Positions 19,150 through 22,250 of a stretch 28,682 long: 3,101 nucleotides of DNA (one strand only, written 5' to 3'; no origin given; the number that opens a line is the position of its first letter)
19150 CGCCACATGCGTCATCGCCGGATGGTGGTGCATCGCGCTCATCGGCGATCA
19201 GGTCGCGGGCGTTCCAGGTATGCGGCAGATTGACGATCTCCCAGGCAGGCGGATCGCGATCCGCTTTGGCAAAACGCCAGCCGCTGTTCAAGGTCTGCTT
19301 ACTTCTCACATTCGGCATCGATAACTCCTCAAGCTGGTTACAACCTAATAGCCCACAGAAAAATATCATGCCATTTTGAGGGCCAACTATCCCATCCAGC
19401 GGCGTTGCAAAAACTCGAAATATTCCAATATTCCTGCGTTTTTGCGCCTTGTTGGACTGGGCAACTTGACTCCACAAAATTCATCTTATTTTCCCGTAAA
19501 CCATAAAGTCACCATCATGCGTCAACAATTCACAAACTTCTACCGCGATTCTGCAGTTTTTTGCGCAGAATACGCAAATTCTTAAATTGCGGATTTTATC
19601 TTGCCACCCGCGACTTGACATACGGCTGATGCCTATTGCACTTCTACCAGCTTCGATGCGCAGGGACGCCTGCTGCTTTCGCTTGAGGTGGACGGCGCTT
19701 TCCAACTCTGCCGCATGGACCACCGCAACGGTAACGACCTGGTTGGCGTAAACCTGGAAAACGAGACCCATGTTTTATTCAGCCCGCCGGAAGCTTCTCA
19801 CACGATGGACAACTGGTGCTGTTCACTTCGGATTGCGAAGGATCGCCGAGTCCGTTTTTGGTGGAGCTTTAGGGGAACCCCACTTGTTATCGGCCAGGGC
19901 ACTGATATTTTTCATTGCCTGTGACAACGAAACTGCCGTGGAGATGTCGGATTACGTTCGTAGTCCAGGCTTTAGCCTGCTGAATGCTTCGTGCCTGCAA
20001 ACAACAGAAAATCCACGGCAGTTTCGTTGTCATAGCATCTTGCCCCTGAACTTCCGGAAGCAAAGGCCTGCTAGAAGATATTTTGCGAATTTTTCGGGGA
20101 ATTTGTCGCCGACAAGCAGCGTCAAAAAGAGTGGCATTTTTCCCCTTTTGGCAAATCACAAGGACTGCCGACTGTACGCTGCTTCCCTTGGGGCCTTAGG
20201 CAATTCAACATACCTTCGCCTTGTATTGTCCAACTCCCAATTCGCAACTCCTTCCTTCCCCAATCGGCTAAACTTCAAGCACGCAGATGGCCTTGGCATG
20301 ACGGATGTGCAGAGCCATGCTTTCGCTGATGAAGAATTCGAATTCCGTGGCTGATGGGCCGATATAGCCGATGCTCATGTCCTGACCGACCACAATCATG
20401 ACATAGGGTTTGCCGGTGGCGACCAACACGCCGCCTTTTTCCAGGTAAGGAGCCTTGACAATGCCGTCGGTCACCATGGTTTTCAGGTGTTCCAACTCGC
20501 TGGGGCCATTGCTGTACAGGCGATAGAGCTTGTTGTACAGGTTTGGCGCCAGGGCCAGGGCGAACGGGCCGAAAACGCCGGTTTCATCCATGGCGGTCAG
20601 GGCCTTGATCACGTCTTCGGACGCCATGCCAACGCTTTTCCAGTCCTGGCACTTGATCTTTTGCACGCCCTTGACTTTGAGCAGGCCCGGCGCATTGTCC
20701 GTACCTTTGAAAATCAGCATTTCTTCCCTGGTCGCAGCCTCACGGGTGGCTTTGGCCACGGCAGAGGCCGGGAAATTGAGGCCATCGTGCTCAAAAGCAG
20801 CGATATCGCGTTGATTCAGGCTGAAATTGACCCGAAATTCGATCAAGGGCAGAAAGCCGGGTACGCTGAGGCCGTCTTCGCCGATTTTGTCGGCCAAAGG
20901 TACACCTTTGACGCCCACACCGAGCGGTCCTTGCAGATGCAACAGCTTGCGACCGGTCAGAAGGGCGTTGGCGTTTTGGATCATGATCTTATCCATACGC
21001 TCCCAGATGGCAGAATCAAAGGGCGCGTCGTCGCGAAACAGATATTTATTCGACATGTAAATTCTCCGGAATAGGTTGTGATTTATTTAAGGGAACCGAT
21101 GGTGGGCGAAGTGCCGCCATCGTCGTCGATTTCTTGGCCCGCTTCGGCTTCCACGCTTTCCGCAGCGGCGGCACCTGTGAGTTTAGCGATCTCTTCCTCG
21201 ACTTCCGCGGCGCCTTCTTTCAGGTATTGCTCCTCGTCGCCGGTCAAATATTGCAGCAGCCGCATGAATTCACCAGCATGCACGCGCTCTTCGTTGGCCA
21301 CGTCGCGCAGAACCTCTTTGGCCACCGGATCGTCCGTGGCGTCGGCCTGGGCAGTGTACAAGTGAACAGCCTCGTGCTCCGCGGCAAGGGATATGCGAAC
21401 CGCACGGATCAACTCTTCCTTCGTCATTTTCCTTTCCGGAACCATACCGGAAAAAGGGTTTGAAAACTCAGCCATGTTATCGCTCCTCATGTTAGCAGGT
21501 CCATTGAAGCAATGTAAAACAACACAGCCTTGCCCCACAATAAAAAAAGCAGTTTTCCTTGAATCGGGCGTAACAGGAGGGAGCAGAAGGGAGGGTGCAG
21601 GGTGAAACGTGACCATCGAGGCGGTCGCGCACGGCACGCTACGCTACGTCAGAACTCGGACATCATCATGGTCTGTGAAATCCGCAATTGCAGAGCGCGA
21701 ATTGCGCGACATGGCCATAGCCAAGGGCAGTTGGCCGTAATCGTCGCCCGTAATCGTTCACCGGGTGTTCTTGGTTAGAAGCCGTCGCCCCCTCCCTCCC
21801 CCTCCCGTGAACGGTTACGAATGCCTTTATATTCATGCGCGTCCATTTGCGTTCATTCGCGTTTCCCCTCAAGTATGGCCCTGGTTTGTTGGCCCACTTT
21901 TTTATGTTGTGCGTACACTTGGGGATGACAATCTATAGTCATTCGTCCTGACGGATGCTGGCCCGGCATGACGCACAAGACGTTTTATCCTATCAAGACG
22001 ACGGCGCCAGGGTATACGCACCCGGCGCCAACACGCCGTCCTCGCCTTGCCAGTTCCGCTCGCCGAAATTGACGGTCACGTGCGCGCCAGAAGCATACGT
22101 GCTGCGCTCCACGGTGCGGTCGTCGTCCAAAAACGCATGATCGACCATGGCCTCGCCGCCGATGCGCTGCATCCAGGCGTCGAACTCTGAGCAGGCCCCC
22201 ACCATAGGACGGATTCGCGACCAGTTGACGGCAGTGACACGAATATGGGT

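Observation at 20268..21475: Encapsulin nanocompartment (EncFtn cargo plus family-1 shell) embedded inside a carbohydrate-utilisation locus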

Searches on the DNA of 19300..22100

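Call 28: search_rna_families(source=window, start=19300, end=22100, threshold=evalue, max_evalue=1)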
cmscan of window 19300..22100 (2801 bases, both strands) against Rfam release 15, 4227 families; matches with E-value up to 1: 0.
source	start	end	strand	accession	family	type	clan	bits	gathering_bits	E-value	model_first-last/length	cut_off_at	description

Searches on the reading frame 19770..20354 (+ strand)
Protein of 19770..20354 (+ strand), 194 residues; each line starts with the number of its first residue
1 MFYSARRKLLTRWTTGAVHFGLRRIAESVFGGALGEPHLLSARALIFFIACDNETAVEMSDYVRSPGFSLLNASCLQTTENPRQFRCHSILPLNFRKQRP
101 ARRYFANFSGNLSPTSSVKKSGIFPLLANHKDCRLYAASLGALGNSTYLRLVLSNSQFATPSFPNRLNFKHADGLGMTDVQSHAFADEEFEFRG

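Call 59: search_protein_families(library=pfam, proteins=[window:19770-20354:+], max_evalue=1)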
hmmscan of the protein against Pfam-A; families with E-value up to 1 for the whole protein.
window:19770-20354:+ (194 aa): 0 families

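Call 86: search_protein_representatives(protein=window:19770-20354:+)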
Query: 194 residues. Proteins with E-value up to 0.001 (for the whole library): 1; up to 1e-10: 1; up to 1e-30: 1. The best 1 are listed.
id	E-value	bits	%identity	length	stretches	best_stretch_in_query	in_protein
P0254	1.2e-126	436.1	100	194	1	1-194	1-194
